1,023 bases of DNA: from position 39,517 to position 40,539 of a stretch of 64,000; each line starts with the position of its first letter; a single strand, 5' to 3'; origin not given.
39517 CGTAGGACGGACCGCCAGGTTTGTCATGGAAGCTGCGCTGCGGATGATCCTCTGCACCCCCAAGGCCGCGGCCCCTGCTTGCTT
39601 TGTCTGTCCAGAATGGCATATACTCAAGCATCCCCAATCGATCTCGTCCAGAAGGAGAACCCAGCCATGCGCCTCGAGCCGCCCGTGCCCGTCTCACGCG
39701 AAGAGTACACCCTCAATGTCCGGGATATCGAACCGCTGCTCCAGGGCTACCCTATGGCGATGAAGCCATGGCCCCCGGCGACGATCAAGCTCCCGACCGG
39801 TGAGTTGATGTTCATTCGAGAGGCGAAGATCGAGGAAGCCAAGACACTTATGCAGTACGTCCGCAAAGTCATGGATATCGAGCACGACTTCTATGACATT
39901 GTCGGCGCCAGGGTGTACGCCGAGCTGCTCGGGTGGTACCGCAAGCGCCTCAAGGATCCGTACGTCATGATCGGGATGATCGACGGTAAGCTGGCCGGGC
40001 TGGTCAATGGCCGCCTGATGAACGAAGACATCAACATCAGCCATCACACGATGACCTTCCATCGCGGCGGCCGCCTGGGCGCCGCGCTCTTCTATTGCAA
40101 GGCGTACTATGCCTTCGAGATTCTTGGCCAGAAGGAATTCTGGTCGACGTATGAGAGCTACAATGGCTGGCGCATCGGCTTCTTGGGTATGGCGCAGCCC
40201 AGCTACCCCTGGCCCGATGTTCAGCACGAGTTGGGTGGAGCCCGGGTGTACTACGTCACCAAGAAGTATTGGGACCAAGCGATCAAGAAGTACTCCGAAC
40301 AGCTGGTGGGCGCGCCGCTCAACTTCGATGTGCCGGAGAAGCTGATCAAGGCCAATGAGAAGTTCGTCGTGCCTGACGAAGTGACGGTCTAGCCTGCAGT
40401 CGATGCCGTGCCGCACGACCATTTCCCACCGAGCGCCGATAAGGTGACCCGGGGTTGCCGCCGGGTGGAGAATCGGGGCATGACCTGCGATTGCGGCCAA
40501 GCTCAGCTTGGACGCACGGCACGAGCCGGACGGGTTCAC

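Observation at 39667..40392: Paralogous pair of atypical GNAT-like proteins, each next to a cyclase paralog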

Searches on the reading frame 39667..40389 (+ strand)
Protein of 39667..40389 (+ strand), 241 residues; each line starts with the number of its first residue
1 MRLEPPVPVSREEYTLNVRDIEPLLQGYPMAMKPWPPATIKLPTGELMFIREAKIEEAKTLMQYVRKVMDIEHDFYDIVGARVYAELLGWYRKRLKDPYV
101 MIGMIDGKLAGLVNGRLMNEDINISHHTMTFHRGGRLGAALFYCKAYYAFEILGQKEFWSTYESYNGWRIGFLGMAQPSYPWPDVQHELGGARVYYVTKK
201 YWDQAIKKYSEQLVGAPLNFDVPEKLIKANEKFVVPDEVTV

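Call 4: search_protein_families(library=pfam, proteins=[window:39667-40389:+], max_evalue=0.1)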
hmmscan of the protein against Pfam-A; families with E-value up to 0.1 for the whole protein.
window:39667-40389:+ (241 aa): 0 families

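Call 5: search_protein_families(library=ncbifam, proteins=[window:39667-40389:+], max_evalue=1)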
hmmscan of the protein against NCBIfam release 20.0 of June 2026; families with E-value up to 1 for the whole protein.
window:39667-40389:+ (241 aa): 0 families

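Call 6: search_solved_structures(query=window:39667-40389:+, max_evalue=10)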
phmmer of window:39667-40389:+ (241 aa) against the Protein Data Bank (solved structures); distinct sequences matched with E-value up to 10: 2.
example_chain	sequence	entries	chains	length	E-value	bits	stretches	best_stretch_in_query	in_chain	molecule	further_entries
9t0e_C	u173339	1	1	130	0.49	13.3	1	86-160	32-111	Nanobody 20096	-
7dce_L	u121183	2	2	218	1.5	11.7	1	85-154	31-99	Light chain of Fab fragment | Fab light chain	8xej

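Call 8: find_homologous_proteins(query=window:39667-40389:+, max_evalue=0.001)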
Query window:39667-40389:+ (241 aa): 1704 proteins with E <= 0.001 among 2593 candidates; the best 120 are listed.
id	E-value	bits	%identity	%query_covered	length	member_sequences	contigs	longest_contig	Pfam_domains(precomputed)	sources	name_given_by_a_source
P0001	1.4e-150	518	93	100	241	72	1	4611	-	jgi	jgi:hypothetical protein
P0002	3.7e-150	517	90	100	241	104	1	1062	-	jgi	jgi:hypothetical protein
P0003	9.3e-146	502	89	100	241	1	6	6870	-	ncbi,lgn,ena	-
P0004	1.8e-143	495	86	100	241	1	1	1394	-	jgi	jgi:hypothetical protein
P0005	1.3e-142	492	85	100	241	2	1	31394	-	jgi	jgi:hypothetical protein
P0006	2.8e-142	491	86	100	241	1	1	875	-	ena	-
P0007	1.4e-141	488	86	100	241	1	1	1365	-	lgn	-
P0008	2.2e-141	488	84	100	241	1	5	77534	-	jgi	jgi:hypothetical protein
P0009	2.6e-138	478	83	100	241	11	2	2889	-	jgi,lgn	-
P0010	9.6e-138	476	84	100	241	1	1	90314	-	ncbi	ncbi:MAG: N-acetyltransferase [Chloroflexota bacterium]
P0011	5.9e-135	467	81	100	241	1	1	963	-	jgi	jgi:hypothetical protein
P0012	1.2e-132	459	80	100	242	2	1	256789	-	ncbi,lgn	-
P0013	1.0e-128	446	78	100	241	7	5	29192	-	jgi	jgi:hypothetical protein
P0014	5.4e-126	437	76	100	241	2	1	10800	-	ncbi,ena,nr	ncbi:MAG TPA: N-acetyltransferase [Anaerolineae bacterium]|nr:N-acetyltransferase [Anaerolineae bact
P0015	5.5e-126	437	77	100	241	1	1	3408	-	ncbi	ncbi:N-acetyltransferase [Chloroflexota bacterium]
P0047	1.7e-110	387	68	100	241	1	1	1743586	-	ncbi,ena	-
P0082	1.3e-108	381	64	100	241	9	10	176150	-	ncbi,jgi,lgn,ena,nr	ncbi:MAG: N-acetyltransferase [Ardenticatenia bacterium]|nr:N-acetyltransferase [Ardenticatenia bact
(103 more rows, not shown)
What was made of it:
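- NCBI names some members N-acetyltransferase (call 8).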

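Call 9: find_encoding_contigs(protein=P0047, flank=10000, max_places=3)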
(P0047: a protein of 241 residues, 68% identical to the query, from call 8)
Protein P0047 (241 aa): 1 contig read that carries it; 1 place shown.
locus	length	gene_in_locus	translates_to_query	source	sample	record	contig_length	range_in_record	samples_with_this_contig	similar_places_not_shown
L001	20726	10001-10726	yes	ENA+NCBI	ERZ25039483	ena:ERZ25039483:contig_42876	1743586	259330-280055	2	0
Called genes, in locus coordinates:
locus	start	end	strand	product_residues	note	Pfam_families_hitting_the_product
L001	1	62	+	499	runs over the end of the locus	PF00005:ABC_tran, PF13304:AAA_21 (faint), PF00005:ABC_tran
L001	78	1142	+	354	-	PF02653:BPD_transp_2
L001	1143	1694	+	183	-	PF02653:BPD_transp_2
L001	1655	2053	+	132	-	PF02653:BPD_transp_2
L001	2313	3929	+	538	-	PF01039:Carboxyl_trans, PF03255:ACCA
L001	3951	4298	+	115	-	PF04277:OAD_gamma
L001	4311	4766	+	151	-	PF25973:BSH_CzcB (faint), PF25984:BSH_YknX (faint), PF25919:BSH_CusB (faint), PF00364:Biotin_lipoyl, PF25917:BSH_RND (weak), PF25997:BSH_YhbJ (weak)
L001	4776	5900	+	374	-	PF03977:OAD_beta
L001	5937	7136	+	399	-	PF27530:HMA_AllF_N, PF02629:CoA_binding (faint)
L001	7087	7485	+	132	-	PF00549:Ligase_CoA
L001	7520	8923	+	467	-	PF06545:AllG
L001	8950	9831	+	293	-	PF04199:Cyclase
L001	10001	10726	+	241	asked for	-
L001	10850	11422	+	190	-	PF02632:BioY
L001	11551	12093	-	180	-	-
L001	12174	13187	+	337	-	PF03781:FGE-sulfatase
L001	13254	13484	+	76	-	PF13396:PLDc_N (weak)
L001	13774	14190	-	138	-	PF00085:Thioredoxin, PF13098:Thioredoxin_2, PF13728:TraF (weak)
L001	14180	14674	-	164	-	PF14340:DUF4395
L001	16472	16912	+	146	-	PF07366:SnoaL, PF12680:SnoaL_2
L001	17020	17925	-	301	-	PF11392:AllH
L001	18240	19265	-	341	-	PF00274:Glycolytic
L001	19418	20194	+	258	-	PF02517:Rce1-like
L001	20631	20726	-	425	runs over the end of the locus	PF03193:RsgA_GTPase (faint), PF00350:Dynamin_N (faint), PF01926:MMR_HSR1, PF02421:FeoB_N, PF00009:GTP_EFTU, PF05128:DUF697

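Call 10: find_encoding_contigs(protein=P0082, flank=10000, max_places=3)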
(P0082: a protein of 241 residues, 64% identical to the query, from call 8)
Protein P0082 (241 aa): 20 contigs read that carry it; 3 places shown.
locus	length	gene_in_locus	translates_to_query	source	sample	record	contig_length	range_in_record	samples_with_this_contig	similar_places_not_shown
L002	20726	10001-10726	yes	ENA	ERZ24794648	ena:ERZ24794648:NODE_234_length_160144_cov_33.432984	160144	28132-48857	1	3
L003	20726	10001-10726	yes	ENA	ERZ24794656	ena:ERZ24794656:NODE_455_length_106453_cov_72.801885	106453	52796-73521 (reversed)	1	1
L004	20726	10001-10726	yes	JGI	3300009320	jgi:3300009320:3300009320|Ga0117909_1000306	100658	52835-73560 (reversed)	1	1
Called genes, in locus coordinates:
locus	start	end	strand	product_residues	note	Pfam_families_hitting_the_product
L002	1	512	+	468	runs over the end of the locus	PF01053:Cys_Met_Meta_PP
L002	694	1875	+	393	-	PF00561:Abhydrolase_1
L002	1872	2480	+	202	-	PF13489:Methyltransf_23, PF07021:MetW, PF13847:Methyltransf_31, PF08241:Methyltransf_11, PF08242:Methyltransf_12 (weak), PF13649:Methyltransf_25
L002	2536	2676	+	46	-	-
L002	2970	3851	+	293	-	PF04199:Cyclase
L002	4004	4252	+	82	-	-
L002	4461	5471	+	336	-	PF02608:Bmp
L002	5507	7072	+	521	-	PF00005:ABC_tran, PF13304:AAA_21 (faint), PF00005:ABC_tran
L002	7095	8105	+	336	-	PF02653:BPD_transp_2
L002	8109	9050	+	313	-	PF02653:BPD_transp_2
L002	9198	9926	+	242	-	-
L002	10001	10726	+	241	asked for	-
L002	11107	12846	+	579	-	PF27530:HMA_AllF_N, PF00549:Ligase_CoA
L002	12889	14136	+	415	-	PF06545:AllG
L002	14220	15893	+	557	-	PF04199:Cyclase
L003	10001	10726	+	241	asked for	-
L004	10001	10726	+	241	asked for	-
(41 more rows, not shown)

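Call 23: search_solved_structures(query=A1, max_evalue=10, show_alignments=2)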
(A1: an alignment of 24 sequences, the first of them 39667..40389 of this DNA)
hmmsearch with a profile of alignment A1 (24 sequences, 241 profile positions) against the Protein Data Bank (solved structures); distinct sequences matched with E-value up to 10: 2.
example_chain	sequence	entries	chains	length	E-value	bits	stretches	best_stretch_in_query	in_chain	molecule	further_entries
3nja_A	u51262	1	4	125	0.015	17.8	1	156-227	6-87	Probable GGDEF family protein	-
7fy1_A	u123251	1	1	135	0.43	13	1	37-85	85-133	Fatty acid-binding protein 9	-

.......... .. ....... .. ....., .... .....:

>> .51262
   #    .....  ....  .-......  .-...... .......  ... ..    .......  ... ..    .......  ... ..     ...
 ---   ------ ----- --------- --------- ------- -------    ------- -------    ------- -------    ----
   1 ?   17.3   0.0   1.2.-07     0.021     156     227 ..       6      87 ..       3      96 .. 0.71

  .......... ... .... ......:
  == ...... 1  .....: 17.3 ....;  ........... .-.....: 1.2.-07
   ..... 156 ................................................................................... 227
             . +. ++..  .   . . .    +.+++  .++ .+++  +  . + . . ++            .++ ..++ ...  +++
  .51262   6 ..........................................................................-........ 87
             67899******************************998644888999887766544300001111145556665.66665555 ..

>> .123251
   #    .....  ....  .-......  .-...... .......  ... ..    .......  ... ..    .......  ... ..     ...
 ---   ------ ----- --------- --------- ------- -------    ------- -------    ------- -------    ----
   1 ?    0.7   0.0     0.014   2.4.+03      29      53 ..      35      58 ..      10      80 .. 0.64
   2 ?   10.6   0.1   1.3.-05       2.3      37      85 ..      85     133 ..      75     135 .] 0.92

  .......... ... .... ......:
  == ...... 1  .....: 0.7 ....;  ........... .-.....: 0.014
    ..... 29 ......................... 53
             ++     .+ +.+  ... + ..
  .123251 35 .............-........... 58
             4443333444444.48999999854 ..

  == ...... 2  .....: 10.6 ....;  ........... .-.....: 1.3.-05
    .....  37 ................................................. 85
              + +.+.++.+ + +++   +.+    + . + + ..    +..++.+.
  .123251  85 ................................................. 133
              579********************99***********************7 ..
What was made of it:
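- Tried and rejected: Sequence searches of X1, X2 and their profile against Pfam, NCBIfam and PDB sequences gave nothing meaningful (calls 4, 5, 6, 23).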

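Call 28: find_related_loci(query=A1, collection=genome_contigs, flank=10000)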
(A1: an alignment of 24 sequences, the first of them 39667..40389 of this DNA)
Query A1 (241 aa) in genome_contigs; peptide patterns used: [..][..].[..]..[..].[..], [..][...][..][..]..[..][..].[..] (x = any residue, [..] = any of these).
600 stretches matched a pattern (row limit reached: there are more); 582 encode a relative of the query (tblastn E <= 1e-3); the best 80 are kept; 80 distinct loci.
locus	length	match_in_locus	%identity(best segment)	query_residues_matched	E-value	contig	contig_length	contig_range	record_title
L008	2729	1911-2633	91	1-241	4e-161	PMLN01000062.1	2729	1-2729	MAG: Anaerolineae bacterium isolate fen_1038 73.20120600_E1D.109_contig_232471, whole genome shotgun sequence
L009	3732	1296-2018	91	1-241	2e-156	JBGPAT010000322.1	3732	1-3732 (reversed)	MAG: Anaerolineae bacterium isolate OBJ_0618_130150_122 k141_968263_length_3732_cov_8.0000, whole genome shotgun sequenc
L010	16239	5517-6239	89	1-241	1e-148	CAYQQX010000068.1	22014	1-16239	MAG TPA_asm: uncultured Anaerolineales bacterium isolate binchicken_co65_18 genome assembly, contig: NODE_9730_length_22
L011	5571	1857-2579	90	1-241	8e-150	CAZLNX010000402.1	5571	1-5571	MAG TPA_asm: uncultured Anaerolineales bacterium isolate SRP077602_co5_33 genome assembly, contig: NODE_54056_length_557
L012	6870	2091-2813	89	1-241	4e-148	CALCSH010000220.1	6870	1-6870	MAG TPA_asm: uncultured Anaerolineae bacterium isolate ERR2206789_bin.32_CONCOCT_v1.1_MAG genome assembly, contig: ERZ89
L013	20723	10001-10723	84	1-241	2e-139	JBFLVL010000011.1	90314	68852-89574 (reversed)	MAG: Chloroflexota bacterium isolate MAG005 MAG005_11, whole genome shotgun sequence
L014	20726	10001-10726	80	1-241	5e-135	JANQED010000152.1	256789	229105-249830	MAG: Anaerolineales bacterium isolate PL23a_bin.114 k99_5673931, whole genome shotgun sequence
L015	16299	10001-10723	77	1-241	9e-128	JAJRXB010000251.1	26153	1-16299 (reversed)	MAG: Chloroflexota bacterium isolate Dive96_bin3.112 k141_2496687, whole genome shotgun sequence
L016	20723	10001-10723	75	1-241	8e-127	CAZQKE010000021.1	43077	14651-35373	MAG TPA_asm: uncultured Anaerolineaceae bacterium isolate binchicken_co219_462 genome assembly, contig: k141_1127299, wh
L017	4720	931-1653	71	1-241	1e-120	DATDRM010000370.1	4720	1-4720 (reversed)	MAG TPA_asm: Anaerolineales bacterium isolate SMAG_U7977 k141_1575279, whole genome shotgun sequence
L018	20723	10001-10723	69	1-241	1e-116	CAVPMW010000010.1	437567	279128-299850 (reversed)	MAG: uncultured Chloroflexia bacterium isolate MFD10007.bin.2.126 genome assembly, contig: contig_21909, whole genome sh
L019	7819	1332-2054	68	1-241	3e-113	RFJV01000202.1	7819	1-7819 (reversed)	MAG: Chloroflexi bacterium isolate J111 k99_176271, whole genome shotgun sequence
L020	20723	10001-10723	67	1-241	6e-113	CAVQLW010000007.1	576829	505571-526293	MAG: Candidatus Dormibacteraeota bacterium isolate MFD00008.bin.2.20 genome assembly, contig: contig_34408, whole genome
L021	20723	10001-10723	67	1-241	4e-112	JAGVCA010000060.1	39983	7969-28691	MAG: Anaerolineales bacterium isolate DeMMO6_45 c_000000030471, whole genome shotgun sequence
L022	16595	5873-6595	68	1-241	2e-111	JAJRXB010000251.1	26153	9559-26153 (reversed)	MAG: Chloroflexota bacterium isolate Dive96_bin3.112 k141_2496687, whole genome shotgun sequence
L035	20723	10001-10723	66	1-241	6e-109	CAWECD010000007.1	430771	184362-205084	MAG: uncultured Acidimicrobiaceae bacterium isolate MFD04492.bin.2.88 genome assembly, contig: contig_7239, whole genome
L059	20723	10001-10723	64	1-241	2e-106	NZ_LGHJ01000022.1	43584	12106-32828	Bellilinea caldifistulae strain GOMI-1 contig_25, whole genome shotgun sequence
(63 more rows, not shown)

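Call 29: predict_structure(alignment_id=A1)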
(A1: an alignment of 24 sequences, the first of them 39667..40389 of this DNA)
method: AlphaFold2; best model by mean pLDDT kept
length: 241 residues; sequences in the alignment: 24
mean_pLDDT: 76.9   pTM: 0.78
mean pLDDT of the five models: 76.9, 75.2, 75.2, 74.6, 73.4
residues with pLDDT >= 90: 82; 70-90: 89; 50-70: 31; < 50: 39
segments of 3 or more residues with pLDDT < 50: 1-10, 164-192
pLDDT, mean of each block of 10 residues (from residue 1): 38 65 69 93 93 95 88 67 87 84 94 88 86 84 93 89 44 35 42 69 83 86 92 84 58
secondary structure, 60 per line:
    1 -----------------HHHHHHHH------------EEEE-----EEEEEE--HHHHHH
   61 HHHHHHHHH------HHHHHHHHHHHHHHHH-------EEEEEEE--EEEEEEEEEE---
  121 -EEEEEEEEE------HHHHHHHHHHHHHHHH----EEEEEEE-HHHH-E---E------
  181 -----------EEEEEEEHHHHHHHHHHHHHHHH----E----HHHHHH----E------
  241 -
elements in order: H18-25 E38-41 E47-52 H55-69 H76-91 E99-105 E108-117 E122-130 H137-152 E157-163 H165-168 E192-198 H199-214 H224-229

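Call 31: search_protein_representatives(alignment_id=A1)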
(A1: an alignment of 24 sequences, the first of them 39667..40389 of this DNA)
Query: 24 sequences, 241 profile positions. Proteins with E-value up to 0.001 (for the whole library): 232; up to 1e-10: 146; up to 1e-30: 55. The best 150 are listed.
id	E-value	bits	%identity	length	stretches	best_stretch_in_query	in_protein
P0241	2.1e-93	328.4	-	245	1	1-241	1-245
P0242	2.3e-77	275.8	-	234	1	15-240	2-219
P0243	6.9e-73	261.2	-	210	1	54-201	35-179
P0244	1.4e-71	256.9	-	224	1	15-239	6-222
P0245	5.4e-67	241.9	-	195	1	2-146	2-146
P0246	1.4e-66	240.5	-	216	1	1-161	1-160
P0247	7.4e-66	238.2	-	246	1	1-239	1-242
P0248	1.2e-65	237.5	-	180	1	61-241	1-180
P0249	1.5e-62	227.4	-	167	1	17-171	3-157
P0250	1.2e-61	224.5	-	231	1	20-182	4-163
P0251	8.5e-60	218.3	-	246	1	6-236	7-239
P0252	1.6e-59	217.5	-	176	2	151-241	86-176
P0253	1.2e-58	214.6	-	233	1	19-239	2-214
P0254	1.8e-57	210.7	-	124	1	118-241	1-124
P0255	2.9e-57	210.0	-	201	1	69-210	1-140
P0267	3.6e-46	173.7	-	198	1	30-218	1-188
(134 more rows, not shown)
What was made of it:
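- Tried and rejected: It returned 232 hits, all from the same family (call 31).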

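Call 32: fold_search(model_id=the predicted structure, library=pdb)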
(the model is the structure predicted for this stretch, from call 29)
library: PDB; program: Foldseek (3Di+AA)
matches with E <= 10: 717; with E <= 0.001: 103
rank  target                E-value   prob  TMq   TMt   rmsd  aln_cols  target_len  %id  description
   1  1yre_B                5.3e-06  1.00  0.48  0.60   7.3       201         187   16  Hypothetical protein PA3270 from Pseudomonas aeruginosa in complex with CoA (released 2005-02-15)
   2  8gxj_C                1.4e-05  1.00  0.47  0.60   7.4       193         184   16  Pseudomonas aeruginosa N-acetyltransferase domain-containing protein PA3270 (released 2022-10-12)
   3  5kta                  2.5e-05  1.00  0.44  0.57   7.4       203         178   13  Apo FdhC- a nucleotide-linked sugar GNAT (released 2016-07-27)
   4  8gxj_A                2.6e-05  1.00  0.48  0.59   6.6       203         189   16  Pseudomonas aeruginosa N-acetyltransferase domain-containing protein PA3270 (released 2022-10-12)
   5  3fix_A                2.9e-05  1.00  0.38  0.53   4.6       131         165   15  Crystal structure of a putative n-acetyltransferase (ta0374) from thermoplasma acidophilum (released 2009-01-13)
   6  8gxk_C                2.9e-05  1.00  0.48  0.60   7.3       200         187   14  Pseudomonas jinjuensis N-acetyltransferase (released 2022-10-12)
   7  8gxk_B                2.9e-05  1.00  0.47  0.57   7.4       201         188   14  Pseudomonas jinjuensis N-acetyltransferase (released 2022-10-12)
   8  8gxj_B                3.1e-05  1.00  0.47  0.59   7.5       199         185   16  Pseudomonas aeruginosa N-acetyltransferase domain-containing protein PA3270 (released 2022-10-12)
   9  8gxf_A                3.3e-05  1.00  0.47  0.59   6.8       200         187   14  Pseudomonas flexibilis GCN5 family acetyltransferase (released 2022-10-19)
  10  5ix3                  3.3e-05  1.00  0.40  0.55   7.9       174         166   13  Crystal structure of N-acetyltransferase from Staphylococcus aureus. (released 2017-04-05)
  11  8osp_A                3.5e-05  1.00  0.37  0.50   4.6       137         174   15  GCN5-related N-Acetyltransferase from Lactobacillus curiae (released 2023-07-05)
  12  3f0a                  4.2e-05  1.00  0.39  0.56   4.3       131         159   15  Structure of a putative n-acetyltransferase (ta0374) in complex with acetyl-coa from thermoplasma acidophilum (released 2008-11-11)
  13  2qml                  5.0e-05  1.00  0.49  0.58   6.7       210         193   12  Crystal structure of an uncharacterized protein (bh2621) from bacillus halodurans at 1.55 A resolution (released 2007-09-04)
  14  1yre_A                6.0e-05  1.00  0.46  0.58   7.8       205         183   14  Hypothetical protein PA3270 from Pseudomonas aeruginosa in complex with CoA (released 2005-02-15)
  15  8gxk_D                6.4e-05  1.00  0.48  0.59   7.5       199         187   14  Pseudomonas jinjuensis N-acetyltransferase (released 2022-10-12)
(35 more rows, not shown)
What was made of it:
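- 39667..40392 (+): X1: 241-aa member of an undescribed GNAT-fold family. AF2 model pLDDT 76.9; all top 50 Foldseek hits are GNATs (calls 29, 32).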

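Call 37: search_protein_families(library=pfam, proteins=[L035:7823-9208:+, L035:10729-12348:+, L035:12302-13483:+, L035:13514-14395:+, L035:6636-7619:+, L059:4493-6349:+, L059:6324-7847:+, L059:7854-8735:-, L059:10780-11874:+, L059:11862-13100:-], max_evalue=0.001)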
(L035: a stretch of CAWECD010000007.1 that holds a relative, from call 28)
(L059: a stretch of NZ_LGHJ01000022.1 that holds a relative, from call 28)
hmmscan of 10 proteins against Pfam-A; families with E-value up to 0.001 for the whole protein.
L035:7823-9208:+ (462 aa): 2 families
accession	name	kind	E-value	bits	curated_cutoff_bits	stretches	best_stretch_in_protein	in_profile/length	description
PF01979.26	Amidohydro_1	-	1.1e-20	74.6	25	1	49-433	1-342/345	Amidohydrolase family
PF07969.17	Amidohydro_3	-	5.7e-13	49.6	29.7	1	355-436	404-471/472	Amidohydrolase family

L035:10729-12348:+ (540 aa): 3 families
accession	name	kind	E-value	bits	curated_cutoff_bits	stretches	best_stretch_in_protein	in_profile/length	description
PF01039.27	Carboxyl_trans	-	9.9e-60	203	22.3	1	68-517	16-484/493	Carboxyl transferase domain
PF03255.19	ACCA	-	1.3e-45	156.4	23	1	282-535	50-310/310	Acetyl co-enzyme A carboxylase carboxyltransferase-like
PF06833.16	MdcE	-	0.00076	19.7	32.7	1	374-527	28-178/196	Malonate decarboxylase gamma subunit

L035:12302-13483:+ (394 aa): 1 family
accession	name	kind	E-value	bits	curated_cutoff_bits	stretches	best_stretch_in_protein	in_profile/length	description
PF09663.15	Amido_AtzD_TrzD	-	3.7e-147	490.5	25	1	30-392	1-358/358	Amidohydrolase ring-opening protein (Amido_AtzD_TrzD)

L035:13514-14395:+ (294 aa): 1 family
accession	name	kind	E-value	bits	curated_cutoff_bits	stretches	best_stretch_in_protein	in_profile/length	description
PF11392.14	AllH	-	2.1e-19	70.6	25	1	166-269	2-107/109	Oxamate carbamoyltransferase subunit AllH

L035:6636-7619:+ (328 aa): 1 family
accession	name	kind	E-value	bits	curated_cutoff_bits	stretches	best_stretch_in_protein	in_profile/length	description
PF02585.22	PIG-L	-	4.6e-32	111.7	28.2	1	63-209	1-128/129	GlcNAc-PI de-N-acetylase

L059:4493-6349:+ (619 aa): 7 families
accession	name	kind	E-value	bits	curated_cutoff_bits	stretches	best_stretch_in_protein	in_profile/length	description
PF00009.33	GTP_EFTU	-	1.4e-53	181.8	26.5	1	6-203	1-187/188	Elongation factor Tu GTP binding domain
PF21018.2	BipA_C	-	2.9e-43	146.5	23.8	1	494-601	2-109/110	TypA/BipA C-terminal domain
PF00679.30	EFG_C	-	2.6e-19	69.5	27.9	1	404-489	1-86/89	Elongation factor G C-terminus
PF22042.2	EF-G_D2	-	2.5e-07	31.2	27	1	212-297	1-82/84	Elongation factor G domain 2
PF03144.31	GTP_EFTU_D2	-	3.3e-06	27.9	30.3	1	227-297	1-73/73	Elongation factor Tu domain 2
PF14492.12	EFG_III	-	4.1e-06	27.2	27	1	336-390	18-73/75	Elongation Factor G, domain III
PF01926.29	MMR_HSR1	-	3e-05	24.5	21.9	1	11-138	2-113/113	50S ribosome-binding GTPase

L059:6324-7847:+ (508 aa): 1 family
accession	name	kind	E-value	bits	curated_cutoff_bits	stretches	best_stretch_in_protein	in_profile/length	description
PF01433.26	Peptidase_M1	-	3e-14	53.6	27.7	1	332-499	32-214/218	Peptidase family M1 domain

L059:7854-8735:- (293 aa): 1 family
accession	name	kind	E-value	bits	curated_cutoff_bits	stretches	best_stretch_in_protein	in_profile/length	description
PF11392.14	AllH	-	3.5e-20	73.1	25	1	178-284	2-108/109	Oxamate carbamoyltransferase subunit AllH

L059:10780-11874:+ (365 aa): 1 family
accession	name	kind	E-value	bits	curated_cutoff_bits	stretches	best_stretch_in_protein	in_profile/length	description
PF01553.26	Acyltransferase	-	7.1e-13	48.9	23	1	31-153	2-131/132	Acyltransferase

L059:11862-13100:- (412 aa): 5 families
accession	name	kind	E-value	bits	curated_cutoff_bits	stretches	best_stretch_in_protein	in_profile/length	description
PF01266.30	DAO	-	2.2e-60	205.5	27.9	1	6-393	1-352/353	FAD dependent oxidoreductase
PF00890.30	FAD_binding_2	-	0.00011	22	20.4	1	6-182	1-173/414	FAD binding domain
PF13450.12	NAD_binding_8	-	0.00017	22.3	21.9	1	9-41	1-32/68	NAD(P)-binding Rossmann-like domain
PF13738.12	Pyr_redox_3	-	0.00029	20.6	30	0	9-38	2-31/305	Pyridine nucleotide-disulphide oxidoreductase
PF07992.20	Pyr_redox_2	-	0.00043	20.2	26.1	1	5-58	1-53/291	Pyridine nucleotide-disulphide oxidoreductase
